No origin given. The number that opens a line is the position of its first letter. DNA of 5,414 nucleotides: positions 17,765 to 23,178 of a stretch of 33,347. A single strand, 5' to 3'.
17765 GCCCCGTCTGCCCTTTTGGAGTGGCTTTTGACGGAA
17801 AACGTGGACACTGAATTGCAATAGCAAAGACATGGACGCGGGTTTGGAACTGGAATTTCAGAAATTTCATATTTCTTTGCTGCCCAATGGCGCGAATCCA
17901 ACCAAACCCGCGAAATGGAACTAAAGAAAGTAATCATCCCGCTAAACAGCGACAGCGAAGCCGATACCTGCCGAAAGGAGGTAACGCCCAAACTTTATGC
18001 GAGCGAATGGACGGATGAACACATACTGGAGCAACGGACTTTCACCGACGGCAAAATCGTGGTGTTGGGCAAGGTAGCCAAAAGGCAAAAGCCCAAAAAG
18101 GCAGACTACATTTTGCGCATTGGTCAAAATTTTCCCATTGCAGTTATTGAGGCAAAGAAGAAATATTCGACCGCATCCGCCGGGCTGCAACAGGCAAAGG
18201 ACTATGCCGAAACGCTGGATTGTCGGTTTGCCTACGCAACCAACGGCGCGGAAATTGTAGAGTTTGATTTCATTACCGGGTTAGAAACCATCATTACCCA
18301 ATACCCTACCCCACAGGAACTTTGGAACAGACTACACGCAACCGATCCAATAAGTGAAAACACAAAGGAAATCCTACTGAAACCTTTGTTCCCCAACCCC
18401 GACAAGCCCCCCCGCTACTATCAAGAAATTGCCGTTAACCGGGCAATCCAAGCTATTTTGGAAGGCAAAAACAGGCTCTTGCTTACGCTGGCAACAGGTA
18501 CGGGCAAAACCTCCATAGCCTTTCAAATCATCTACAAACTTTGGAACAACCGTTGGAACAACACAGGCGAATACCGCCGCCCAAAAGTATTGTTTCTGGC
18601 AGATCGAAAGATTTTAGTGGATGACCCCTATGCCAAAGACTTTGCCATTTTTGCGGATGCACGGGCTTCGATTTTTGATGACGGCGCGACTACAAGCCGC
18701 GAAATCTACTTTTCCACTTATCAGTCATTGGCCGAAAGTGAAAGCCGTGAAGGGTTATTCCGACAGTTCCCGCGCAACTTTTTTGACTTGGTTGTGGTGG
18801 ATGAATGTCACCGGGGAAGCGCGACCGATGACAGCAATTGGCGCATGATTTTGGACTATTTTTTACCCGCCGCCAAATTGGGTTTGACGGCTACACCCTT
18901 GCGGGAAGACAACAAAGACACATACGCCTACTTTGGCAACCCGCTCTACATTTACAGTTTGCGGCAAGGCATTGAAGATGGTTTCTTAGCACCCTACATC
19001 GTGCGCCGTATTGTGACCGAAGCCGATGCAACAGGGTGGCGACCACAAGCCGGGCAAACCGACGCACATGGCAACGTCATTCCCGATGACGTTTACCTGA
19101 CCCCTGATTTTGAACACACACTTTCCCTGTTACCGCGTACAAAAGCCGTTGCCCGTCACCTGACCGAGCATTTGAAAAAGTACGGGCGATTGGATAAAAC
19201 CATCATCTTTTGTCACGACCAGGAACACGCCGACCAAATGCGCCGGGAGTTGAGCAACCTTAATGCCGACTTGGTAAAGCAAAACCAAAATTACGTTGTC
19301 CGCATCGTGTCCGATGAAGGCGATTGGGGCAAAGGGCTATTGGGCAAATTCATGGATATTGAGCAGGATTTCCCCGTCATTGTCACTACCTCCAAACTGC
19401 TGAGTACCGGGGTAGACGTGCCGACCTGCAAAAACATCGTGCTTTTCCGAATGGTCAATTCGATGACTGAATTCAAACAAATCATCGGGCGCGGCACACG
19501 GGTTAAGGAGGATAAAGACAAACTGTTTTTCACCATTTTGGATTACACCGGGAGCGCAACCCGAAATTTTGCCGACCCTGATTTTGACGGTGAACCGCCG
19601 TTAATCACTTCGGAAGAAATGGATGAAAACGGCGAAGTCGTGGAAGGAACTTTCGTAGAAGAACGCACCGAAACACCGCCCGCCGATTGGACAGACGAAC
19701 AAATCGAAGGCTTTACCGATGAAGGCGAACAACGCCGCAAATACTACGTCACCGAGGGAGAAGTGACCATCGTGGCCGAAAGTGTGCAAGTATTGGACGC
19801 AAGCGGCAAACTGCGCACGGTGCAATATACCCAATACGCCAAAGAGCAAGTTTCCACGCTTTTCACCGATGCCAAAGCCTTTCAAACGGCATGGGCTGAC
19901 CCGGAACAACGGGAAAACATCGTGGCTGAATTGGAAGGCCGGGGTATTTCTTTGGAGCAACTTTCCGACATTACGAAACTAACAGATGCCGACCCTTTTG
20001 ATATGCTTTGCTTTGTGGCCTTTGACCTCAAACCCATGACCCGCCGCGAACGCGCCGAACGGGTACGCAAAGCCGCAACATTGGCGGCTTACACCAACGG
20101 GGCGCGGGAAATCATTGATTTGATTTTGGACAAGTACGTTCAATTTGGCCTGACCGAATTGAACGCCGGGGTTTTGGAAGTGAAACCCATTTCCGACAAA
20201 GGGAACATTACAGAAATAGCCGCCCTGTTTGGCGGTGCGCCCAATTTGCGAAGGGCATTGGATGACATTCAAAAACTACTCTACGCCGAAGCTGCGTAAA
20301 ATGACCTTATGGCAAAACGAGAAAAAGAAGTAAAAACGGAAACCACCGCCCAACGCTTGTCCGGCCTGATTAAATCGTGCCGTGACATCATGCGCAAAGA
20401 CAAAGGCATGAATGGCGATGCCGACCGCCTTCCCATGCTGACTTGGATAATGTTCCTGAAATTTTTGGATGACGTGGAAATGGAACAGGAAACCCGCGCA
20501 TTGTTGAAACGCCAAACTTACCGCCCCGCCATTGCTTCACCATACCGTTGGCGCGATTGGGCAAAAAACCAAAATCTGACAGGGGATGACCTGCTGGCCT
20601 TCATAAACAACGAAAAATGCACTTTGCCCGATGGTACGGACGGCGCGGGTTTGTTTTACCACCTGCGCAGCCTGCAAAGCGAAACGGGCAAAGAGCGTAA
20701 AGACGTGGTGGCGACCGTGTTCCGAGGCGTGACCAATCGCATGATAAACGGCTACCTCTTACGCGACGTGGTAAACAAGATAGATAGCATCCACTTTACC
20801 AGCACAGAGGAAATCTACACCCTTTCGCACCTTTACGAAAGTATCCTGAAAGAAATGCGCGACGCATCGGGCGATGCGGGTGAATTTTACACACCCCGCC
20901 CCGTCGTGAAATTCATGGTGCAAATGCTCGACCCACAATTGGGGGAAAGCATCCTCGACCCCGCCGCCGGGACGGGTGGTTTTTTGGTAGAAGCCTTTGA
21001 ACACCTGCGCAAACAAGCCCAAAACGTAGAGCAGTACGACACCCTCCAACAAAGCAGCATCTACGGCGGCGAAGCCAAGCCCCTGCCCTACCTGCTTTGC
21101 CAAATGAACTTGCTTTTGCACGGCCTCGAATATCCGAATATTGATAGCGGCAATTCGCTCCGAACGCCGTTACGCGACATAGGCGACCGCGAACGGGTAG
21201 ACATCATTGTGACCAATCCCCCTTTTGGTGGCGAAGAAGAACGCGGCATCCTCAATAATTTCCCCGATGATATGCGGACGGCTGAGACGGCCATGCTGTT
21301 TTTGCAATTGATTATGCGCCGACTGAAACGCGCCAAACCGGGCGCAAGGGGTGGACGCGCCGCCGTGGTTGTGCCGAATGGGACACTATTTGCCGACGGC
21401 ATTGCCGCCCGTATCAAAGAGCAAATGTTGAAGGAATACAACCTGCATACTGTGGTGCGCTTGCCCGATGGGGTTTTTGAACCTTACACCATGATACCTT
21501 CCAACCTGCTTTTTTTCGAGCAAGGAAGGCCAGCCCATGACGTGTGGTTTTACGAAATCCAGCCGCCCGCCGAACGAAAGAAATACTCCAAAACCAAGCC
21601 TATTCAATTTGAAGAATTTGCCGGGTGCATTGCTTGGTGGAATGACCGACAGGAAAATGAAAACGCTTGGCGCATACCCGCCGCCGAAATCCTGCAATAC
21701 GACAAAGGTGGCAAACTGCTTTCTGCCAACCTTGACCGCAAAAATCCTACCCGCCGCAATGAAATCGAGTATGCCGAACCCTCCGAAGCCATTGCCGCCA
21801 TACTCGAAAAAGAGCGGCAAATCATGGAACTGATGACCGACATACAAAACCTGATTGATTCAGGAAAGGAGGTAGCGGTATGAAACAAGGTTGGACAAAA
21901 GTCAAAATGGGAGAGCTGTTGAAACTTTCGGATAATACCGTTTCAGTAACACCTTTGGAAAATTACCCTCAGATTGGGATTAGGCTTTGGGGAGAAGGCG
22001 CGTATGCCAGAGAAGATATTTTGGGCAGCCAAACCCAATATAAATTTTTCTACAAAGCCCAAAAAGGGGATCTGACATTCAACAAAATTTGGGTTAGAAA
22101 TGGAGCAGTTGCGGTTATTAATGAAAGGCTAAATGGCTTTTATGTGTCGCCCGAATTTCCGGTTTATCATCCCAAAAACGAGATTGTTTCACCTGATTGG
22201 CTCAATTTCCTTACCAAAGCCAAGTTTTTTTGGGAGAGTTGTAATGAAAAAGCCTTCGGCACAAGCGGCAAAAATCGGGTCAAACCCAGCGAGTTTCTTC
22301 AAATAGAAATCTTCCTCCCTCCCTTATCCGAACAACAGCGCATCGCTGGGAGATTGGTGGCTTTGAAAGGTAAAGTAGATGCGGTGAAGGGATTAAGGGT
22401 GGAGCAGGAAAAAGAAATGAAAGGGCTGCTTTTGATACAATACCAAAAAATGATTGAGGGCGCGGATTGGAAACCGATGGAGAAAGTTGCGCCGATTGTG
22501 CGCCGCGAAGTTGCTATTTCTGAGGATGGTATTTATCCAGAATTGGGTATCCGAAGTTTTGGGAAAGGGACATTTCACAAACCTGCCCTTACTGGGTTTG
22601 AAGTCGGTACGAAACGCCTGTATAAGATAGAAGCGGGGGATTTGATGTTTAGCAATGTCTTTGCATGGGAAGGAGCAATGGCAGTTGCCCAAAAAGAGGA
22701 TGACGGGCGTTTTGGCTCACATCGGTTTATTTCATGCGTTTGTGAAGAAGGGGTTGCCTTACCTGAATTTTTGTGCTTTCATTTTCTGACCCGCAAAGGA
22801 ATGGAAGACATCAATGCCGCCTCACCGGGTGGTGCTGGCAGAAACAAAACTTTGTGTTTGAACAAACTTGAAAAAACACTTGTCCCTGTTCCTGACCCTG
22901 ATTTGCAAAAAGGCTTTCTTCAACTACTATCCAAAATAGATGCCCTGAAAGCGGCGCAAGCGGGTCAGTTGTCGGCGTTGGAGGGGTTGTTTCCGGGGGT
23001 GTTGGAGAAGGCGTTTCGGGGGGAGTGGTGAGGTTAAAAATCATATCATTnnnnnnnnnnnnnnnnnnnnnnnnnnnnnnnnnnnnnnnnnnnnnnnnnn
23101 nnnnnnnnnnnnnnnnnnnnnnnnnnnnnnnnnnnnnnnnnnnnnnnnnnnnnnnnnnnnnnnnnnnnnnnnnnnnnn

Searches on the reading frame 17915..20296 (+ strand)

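Call 14: search_protein_families(library=pfam, proteins=[window:17915-20296:+], max_evalue=0.001)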
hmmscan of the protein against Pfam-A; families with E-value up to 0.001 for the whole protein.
window:17915-20296:+ (794 aa): 8 families
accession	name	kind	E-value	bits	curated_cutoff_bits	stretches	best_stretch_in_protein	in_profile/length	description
PF04851.21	ResIII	-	1.7e-37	129.3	22.5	1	165-329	3-163/164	Type III restriction enzyme, res subunit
PF08463.15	EcoEI_R_C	-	3.2e-29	102.5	24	1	637-790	2-163/163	EcoEI R protein C-terminal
PF18766.7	SWI2_SNF2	-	2.5e-17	63.7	26.7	1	169-361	1-188/221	SWI2/SNF2 ATPase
PF00270.35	DEAD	-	8.8e-10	39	26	1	176-329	6-161/167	DEAD/DEAH box helicase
PF00271.37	Helicase_C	-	1.8e-08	35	23.5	1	416-530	6-109/110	Helicase conserved C-terminal domain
PF04313.20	HSDR_N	-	1.5e-05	25.4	25.1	1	57-117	122-190/198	Type I restriction enzyme R protein N terminus (HSDR_N)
PF13588.12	HSDR_N_2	-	0.00016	22.2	25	1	42-118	18-95/110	Type I restriction enzyme R protein N terminus (HSDR_N)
PF20720.3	nSTAND3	-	0.0006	20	27.2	0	176-215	8-47/155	Novel STAND NTPase 3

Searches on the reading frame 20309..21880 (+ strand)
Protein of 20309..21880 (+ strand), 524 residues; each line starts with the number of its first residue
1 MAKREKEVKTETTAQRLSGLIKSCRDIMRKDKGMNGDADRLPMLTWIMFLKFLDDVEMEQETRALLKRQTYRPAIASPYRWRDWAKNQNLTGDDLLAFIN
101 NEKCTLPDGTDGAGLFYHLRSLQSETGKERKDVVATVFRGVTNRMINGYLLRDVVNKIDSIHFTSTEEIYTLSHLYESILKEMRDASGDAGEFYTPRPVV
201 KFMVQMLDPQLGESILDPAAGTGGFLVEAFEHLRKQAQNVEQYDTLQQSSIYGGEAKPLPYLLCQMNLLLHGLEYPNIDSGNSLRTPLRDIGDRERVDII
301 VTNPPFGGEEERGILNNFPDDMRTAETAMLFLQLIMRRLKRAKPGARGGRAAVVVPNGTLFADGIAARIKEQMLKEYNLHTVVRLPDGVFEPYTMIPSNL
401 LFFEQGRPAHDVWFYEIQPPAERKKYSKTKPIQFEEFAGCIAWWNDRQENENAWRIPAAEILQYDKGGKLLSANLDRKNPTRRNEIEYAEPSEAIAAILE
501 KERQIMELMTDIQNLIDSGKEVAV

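Call 14: search_protein_families(library=pfam, proteins=[window:20309-21880:+], max_evalue=0.001)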
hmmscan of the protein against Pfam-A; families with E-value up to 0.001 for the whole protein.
window:20309-21880:+ (524 aa): 5 families
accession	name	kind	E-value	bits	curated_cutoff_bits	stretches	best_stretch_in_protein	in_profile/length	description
PF02384.22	N6_Mtase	-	6e-65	220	20.4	1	171-461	5-290/311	N-6 DNA Methylase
PF01170.24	UPF0020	-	7.7e-09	36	22.3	1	203-308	20-133/197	RMKL-like, methyltransferase domain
PF12161.14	HsdM_N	-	4.5e-08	34.2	24.5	1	20-101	4-92/135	HsdM N-terminal domain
PF07669.17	Eco57I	-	2.2e-05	25.1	25.3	1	279-388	69-169/171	Eco57I restriction-modification methylase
PF20473.4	MmeI_Mtase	-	5.2e-05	23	27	0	214-243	22-51/259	MmeI, DNA-methyltransferase domain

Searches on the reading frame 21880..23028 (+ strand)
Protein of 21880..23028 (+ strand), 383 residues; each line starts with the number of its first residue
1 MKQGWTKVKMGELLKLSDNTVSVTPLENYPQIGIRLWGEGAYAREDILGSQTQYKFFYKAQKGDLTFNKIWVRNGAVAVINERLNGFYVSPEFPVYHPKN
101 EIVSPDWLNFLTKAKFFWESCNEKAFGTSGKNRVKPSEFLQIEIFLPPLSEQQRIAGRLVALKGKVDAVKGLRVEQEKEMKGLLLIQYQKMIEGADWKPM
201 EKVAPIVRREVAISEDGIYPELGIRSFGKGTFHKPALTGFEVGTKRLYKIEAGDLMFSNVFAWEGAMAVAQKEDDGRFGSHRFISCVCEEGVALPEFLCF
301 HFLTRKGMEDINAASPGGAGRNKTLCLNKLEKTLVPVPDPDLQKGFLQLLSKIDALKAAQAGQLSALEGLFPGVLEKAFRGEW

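Call 14: search_protein_families(library=pfam, proteins=[window:21880-23028:+], max_evalue=0.001)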
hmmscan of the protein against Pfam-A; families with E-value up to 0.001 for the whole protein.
window:21880-23028:+ (383 aa): 1 family
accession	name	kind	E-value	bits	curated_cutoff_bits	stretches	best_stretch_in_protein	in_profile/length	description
PF01420.25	Methylase_S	-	7e-13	49.6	22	1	3-168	2-158/168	Type I restriction modification DNA specificity domain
